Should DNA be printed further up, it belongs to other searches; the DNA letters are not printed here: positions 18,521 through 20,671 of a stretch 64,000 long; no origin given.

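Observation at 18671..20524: NtrC-architecture regulator with a dead sigma-54 activation module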

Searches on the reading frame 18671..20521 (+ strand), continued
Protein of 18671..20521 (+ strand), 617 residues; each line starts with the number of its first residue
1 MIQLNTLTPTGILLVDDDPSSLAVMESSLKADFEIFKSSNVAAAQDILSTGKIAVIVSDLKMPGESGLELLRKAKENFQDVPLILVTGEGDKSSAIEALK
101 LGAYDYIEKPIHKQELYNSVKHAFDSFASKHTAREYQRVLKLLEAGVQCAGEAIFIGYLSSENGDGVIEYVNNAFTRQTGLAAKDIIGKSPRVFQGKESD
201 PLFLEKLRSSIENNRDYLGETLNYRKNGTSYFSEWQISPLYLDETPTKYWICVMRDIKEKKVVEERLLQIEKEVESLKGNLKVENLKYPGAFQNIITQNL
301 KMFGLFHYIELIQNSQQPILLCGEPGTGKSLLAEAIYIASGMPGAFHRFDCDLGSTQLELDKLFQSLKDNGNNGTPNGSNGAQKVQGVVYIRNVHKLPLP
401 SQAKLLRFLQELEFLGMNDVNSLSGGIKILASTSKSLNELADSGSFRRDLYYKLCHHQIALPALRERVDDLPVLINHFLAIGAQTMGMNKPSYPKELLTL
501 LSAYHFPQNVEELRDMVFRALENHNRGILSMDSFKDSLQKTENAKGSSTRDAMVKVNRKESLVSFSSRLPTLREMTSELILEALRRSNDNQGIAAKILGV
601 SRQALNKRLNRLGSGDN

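Call 35: search_protein_representatives(protein=window:18671-20521:+)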
Query: 617 residues. Proteins with E-value up to 0.001 (for the whole library): 425596; up to 1e-10: 119829; up to 1e-30: 6650. The best 150 are listed.
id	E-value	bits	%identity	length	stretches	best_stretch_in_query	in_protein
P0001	0.0e+00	1366.7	100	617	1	1-617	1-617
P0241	5.6e-81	289.2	38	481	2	264-613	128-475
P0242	7.0e-79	282.3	38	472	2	270-610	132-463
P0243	5.8e-76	272.6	37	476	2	268-610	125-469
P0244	3.4e-75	270.1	37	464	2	276-611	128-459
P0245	2.0e-74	267.6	37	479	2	286-611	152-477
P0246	4.8e-74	266.3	34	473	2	269-612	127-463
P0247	5.7e-73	262.8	37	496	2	257-611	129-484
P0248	6.9e-73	262.5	38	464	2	269-611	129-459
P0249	1.1e-72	261.8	33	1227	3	267-610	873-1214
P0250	2.8e-72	260.5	37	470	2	271-611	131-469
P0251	5.4e-72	259.6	38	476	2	268-610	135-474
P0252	7.3e-72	259.1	37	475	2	279-611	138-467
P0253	1.2e-71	258.4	37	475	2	271-610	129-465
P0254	1.4e-71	258.2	35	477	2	269-610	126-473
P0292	1.4e-64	235.0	34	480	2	290-612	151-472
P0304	1.9e-63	231.3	37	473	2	277-612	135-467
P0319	2.1e-61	224.6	35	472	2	284-613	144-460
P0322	6.0e-61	223.1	33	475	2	270-609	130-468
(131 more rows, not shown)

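Call 59: predict_structure(alignment_id=A2)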
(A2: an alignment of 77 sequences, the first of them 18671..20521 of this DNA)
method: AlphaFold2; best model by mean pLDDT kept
length: 617 residues; sequences in the alignment: 77
mean_pLDDT: 78.7   pTM: 0.65
mean pLDDT of the five models: 78.7, 77.6, 77.2, 75.6, 75.4
residues with pLDDT >= 90: 329; 70-90: 113; 50-70: 60; < 50: 115
segments of 3 or more residues with pLDDT < 50: 1-6, 147-174, 187-202, 210-257, 553-561
pLDDT, mean of each block of 10 residues (from residue 1): 54 98 97 97 97 97 96 95 93 91 95 95 89 75 54 38 41 49 49 37 52 40 33 35 35 44 73 74 88 95 93 93 96 97 93 71 83 57 83 95 93 79 86 97 96 94 94 97 97 94 88 96 92 93 71 46 57 88 89 93 96 70
secondary structure, 60 per line:
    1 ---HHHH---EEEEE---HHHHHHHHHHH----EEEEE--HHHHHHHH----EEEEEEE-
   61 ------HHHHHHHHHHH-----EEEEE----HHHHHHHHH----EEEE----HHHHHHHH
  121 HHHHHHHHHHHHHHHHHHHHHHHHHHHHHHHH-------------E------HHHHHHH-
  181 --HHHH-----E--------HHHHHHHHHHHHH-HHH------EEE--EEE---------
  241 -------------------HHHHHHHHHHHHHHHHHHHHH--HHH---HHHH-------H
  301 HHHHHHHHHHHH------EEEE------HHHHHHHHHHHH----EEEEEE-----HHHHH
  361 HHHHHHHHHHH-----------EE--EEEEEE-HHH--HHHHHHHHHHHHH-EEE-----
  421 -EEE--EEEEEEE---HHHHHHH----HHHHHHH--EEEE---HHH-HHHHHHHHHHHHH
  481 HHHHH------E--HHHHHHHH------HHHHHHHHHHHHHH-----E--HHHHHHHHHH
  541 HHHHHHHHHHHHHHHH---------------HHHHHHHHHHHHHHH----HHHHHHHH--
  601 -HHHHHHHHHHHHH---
elements in order: H4-7 E11-15 H19-29 E34-38 H41-48 E53-59 H67-77 E83-87 H92-100 E105-108 H113-152 H173-179 H183-186 H201-213 E224-226 E229-231 H260-280 H289-292 H300-312 E319-322 H329-340 E345-350 H356-371 E387-392 H399-411 E413-415 E422-424 E427-433 H437-443 H448-454 E457-460 H468-485 H495-502 H509-522 H531-556 H572-586 H591-598 H602-614

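Call 63: fold_search(model_id=the predicted structure, library=pdb)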
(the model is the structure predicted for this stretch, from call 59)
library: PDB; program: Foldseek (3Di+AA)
matches with E <= 10: 1900; with E <= 0.001: 1096
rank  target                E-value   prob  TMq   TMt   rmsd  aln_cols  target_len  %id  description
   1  5m7p_A                3.3e-25  1.00  0.34  0.46  19.1       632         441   17  Crystal structure of NtrX from Brucella abortus in complex with ADP processed with the CrystalDirect automated mountin (released 2017-01-25)
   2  5m7p_B                6.5e-25  1.00  0.34  0.48  25.3       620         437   17  Crystal structure of NtrX from Brucella abortus in complex with ADP processed with the CrystalDirect automated mountin (released 2017-01-25)
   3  5m7o_B                2.8e-24  1.00  0.32  0.45  25.9       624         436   18  Crystal structure of NtrX from Brucella abortus processed with the CrystalDirect automated mounting and cryo-cooling t (released 2017-01-25)
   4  5m7n_A                4.1e-24  1.00  0.33  0.45  20.1       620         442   17  Crystal structure of NtrX from Brucella abortus in complex with ATP processed with the CrystalDirect automated mountin (released 2017-01-25)
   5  3dzd_A                1.0e-23  1.00  0.32  0.52  18.6       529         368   22  Crystal structure of sigma54 activator NTRC4 in the inactive state (released 2008-11-25)
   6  5m7n_B                1.6e-23  1.00  0.35  0.49  25.3       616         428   17  Crystal structure of NtrX from Brucella abortus in complex with ATP processed with the CrystalDirect automated mountin (released 2017-01-25)
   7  5m7o_A                2.1e-23  1.00  0.35  0.47  19.9       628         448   18  Crystal structure of NtrX from Brucella abortus processed with the CrystalDirect automated mounting and cryo-cooling t (released 2017-01-25)
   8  1ny5_A                2.6e-23  1.00  0.32  0.51  19.4       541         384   20  Crystal structure of sigm54 activator (AAA+ ATPase) in the inactive state (released 2003-11-11)
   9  1ny5_B                1.0e-22  1.00  0.32  0.50  20.0       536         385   20  Crystal structure of sigm54 activator (AAA+ ATPase) in the inactive state (released 2003-11-11)
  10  4l4u                  3.4e-22  1.00  0.34  0.54  18.1       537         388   20  Crystal structure of construct containing A. aeolicus NtrC1 receiver, central and DNA binding domains (released 2013-08-28)
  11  5ep0                  1.9e-21  1.00  0.34  0.53  23.8       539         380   17  Quorum-Sensing Signal Integrator LuxO - Receiver+Catalytic Domains (released 2016-04-20)
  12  7v2b_A                2.4e-17  1.00  0.33  0.53  16.0       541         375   17  Crystal Structure of VpsR display novel dimeric architecture and c-di-GMP binding: mechanistic implications in oligome (released 2022-04-06)
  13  8p53_C                9.7e-17  1.00  0.30  0.47  16.9       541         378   16  Cryo-EM structure of the c-di-GMP-free FleQ-FleN master regulator complex of P. aeruginosa (released 2023-12-13)
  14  8p53_E                1.4e-16  1.00  0.29  0.45  23.8       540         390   17  Cryo-EM structure of the c-di-GMP-free FleQ-FleN master regulator complex of P. aeruginosa (released 2023-12-13)
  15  1ojl_E                1.6e-16  1.00  0.33  0.71  15.1       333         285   24  Crystal structure of a sigma54-activator suggests the mechanism for the conformational switch necessary for sigma54 bi (released 2005-05-19)
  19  7v2b_D                9.7e-16  1.00  0.31  0.50  15.6       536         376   15  Crystal Structure of VpsR display novel dimeric architecture and c-di-GMP binding: mechanistic implications in oligome (released 2022-04-06)
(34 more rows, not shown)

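Call 68: list_cluster_members(proteins=[P0292, P0250, P0246, P0319, P0252, P0248, P0002, P0241, P0304, P0322])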
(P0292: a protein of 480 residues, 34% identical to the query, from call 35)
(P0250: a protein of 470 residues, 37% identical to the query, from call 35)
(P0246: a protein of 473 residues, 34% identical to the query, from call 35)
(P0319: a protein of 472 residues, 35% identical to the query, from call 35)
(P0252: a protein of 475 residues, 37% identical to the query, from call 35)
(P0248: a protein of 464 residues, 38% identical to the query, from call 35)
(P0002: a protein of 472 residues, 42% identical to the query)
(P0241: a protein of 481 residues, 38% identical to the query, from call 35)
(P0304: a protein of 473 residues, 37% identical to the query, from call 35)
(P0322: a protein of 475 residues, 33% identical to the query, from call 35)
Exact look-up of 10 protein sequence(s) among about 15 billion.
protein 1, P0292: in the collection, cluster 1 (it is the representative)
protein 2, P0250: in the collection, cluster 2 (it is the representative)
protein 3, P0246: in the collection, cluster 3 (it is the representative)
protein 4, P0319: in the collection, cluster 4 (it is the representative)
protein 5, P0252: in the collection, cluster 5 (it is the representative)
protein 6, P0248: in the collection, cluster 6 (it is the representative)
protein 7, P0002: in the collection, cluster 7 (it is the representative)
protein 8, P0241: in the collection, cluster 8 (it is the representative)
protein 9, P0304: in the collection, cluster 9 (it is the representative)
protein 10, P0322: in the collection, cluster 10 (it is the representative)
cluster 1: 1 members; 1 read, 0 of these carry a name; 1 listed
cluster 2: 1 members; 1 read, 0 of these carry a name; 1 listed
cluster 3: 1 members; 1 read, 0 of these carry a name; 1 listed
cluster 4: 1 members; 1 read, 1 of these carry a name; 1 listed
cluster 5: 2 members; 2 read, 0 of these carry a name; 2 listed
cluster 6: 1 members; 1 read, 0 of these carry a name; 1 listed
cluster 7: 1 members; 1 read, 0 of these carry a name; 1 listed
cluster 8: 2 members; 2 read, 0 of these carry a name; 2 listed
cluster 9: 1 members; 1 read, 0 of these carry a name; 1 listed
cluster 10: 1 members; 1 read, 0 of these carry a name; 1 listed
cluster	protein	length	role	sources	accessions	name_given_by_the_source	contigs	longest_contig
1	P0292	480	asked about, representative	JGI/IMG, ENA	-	-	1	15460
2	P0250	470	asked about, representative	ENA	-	-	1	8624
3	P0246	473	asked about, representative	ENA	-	-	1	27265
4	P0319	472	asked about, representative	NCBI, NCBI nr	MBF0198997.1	MAG: sigma-54-dependent Fis family transcriptional regulator [Planctomycetes bacterium] | sigma-54-dependent Fis family transcriptional regulator [Planctomycetota bacterium]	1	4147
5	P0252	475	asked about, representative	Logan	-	-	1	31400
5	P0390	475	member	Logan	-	-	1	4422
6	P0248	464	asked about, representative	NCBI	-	-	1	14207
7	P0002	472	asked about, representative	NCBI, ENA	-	-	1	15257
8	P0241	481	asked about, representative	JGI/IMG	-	-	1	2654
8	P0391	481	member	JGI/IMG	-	-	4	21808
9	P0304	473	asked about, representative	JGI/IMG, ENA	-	-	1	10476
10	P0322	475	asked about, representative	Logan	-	-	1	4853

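Call 69: find_encoding_contigs(protein=P0002, flank=6000, max_places=2)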
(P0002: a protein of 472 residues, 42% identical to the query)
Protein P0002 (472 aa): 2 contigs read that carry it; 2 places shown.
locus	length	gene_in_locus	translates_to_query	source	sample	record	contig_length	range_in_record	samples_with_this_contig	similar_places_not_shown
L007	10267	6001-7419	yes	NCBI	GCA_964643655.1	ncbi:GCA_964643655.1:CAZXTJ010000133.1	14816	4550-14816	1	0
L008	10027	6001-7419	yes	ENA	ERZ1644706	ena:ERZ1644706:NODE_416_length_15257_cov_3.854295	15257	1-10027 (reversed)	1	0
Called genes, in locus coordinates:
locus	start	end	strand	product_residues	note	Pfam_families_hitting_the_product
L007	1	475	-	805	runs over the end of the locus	PF00270:DEAD (faint), PF06733:DEAD_2, PF13307:Helicase_C_2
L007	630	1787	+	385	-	-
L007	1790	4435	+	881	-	PF00069:Pkinase, PF01636:APH (faint), PF07714:PK_Tyr_Ser-Thr, PF03109:ABC1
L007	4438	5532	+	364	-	PF04055:Radical_SAM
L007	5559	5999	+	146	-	PF14340:DUF4395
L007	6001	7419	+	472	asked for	PF00072:Response_reg, PF00158:Sigma54_activat, PF14532:Sigma54_activ_2, PF00004:AAA (weak), PF07728:AAA_5 (weak), PF25601:AAA_lid_14, PF02954:HTH_8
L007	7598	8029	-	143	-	PF00027:cNMP_binding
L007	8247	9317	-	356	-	PF09949:APP1_cat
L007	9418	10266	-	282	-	?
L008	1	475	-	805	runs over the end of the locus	PF00270:DEAD (faint), PF06733:DEAD_2, PF13307:Helicase_C_2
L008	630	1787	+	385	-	-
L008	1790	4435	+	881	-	PF00069:Pkinase, PF01636:APH (faint), PF07714:PK_Tyr_Ser-Thr, PF03109:ABC1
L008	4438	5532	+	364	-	PF04055:Radical_SAM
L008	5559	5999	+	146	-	PF14340:DUF4395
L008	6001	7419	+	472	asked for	PF00072:Response_reg, PF00158:Sigma54_activat, PF14532:Sigma54_activ_2, PF00004:AAA (weak), PF07728:AAA_5 (weak), PF25601:AAA_lid_14, PF02954:HTH_8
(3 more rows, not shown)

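Call 70: find_encoding_contigs(protein=P0004, flank=6000, max_places=2)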
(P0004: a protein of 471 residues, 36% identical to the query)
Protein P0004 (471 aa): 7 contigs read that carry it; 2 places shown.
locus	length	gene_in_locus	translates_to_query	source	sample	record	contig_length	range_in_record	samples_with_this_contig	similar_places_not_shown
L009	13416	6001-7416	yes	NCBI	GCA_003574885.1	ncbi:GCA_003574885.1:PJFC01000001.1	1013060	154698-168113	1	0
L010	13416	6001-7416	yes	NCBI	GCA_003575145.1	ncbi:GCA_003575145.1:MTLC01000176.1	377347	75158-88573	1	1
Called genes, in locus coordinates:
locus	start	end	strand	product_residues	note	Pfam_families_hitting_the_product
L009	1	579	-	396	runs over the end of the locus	PF00155:Aminotran_1_2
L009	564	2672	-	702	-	PF12867:DinB_2 (weak), PF03781:FGE-sulfatase, PF13489:Methyltransf_23 (weak), PF08241:Methyltransf_11 (weak), PF08242:Methyltransf_12, PF13649:Methyltransf_25 (faint), PF13847:Methyltransf_31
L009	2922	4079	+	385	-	PF07690:MFS_1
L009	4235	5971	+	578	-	PF00497:SBP_bac_3, PF00512:HisKA (faint), PF02518:HATPase_c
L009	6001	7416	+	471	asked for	PF00072:Response_reg, PF00158:Sigma54_activat, PF14532:Sigma54_activ_2, PF25601:AAA_lid_14, PF02954:HTH_8 (weak)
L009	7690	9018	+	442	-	PF03605:DcuA_DcuB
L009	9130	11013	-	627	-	PF17159:MASE3, PF00989:PAS, PF08448:PAS_4, PF13426:PAS_9, PF00512:HisKA, PF02518:HATPase_c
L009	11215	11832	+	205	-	PF03458:Gly_transporter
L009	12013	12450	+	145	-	-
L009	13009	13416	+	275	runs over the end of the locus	PF01163:RIO1, PF01636:APH (faint)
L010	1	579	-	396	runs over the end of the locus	PF00155:Aminotran_1_2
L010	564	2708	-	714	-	PF12867:DinB_2 (weak), PF03781:FGE-sulfatase, PF13489:Methyltransf_23 (weak), PF13847:Methyltransf_31, PF08241:Methyltransf_11 (weak), PF08242:Methyltransf_12, PF13649:Methyltransf_25 (faint)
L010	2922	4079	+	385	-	PF07690:MFS_1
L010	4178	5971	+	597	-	PF00497:SBP_bac_3, PF00512:HisKA (faint), PF02518:HATPase_c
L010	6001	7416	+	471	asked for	PF00072:Response_reg, PF00158:Sigma54_activat, PF14532:Sigma54_activ_2, PF25601:AAA_lid_14, PF02954:HTH_8 (weak)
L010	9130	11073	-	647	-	PF17159:MASE3, PF00989:PAS, PF08448:PAS_4, PF13426:PAS_9, PF00512:HisKA, PF02518:HATPase_c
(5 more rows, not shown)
